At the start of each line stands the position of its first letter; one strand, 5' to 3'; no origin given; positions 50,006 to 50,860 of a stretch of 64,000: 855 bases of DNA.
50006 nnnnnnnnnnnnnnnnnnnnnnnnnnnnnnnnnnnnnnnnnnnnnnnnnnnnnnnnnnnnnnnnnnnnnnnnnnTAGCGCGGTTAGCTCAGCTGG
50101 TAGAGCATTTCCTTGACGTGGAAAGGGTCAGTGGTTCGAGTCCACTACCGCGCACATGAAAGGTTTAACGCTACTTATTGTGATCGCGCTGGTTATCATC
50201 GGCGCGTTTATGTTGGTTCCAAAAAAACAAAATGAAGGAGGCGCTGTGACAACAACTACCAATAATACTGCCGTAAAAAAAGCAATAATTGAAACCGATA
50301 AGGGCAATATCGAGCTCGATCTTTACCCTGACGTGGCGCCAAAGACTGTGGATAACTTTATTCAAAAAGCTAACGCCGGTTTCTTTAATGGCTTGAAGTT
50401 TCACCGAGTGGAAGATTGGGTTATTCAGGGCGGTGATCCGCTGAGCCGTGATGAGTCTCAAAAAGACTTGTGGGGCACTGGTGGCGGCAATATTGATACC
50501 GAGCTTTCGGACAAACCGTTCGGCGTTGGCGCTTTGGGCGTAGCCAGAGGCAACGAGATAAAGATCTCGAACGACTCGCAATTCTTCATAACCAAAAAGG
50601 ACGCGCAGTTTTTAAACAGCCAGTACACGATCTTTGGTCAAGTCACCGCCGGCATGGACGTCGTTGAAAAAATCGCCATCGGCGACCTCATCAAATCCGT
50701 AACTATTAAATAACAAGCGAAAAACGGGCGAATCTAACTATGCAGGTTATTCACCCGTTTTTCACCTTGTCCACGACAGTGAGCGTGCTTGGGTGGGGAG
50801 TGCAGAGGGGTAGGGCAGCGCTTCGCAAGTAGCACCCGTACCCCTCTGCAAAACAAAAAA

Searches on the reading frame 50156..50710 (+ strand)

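Call 71: search_protein_families(library=pfam, proteins=[window:50156-50710:+], max_evalue=0.01)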
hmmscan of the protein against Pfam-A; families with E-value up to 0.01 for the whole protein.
window:50156-50710:+ (185 aa): 1 family
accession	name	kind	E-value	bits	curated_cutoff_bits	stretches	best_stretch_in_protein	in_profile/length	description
PF00160.26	Pro_isomerase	-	1.4e-37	129.8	21.7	1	45-177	4-141/159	Cyclophilin type peptidyl-prolyl cis-trans isomerase/CLD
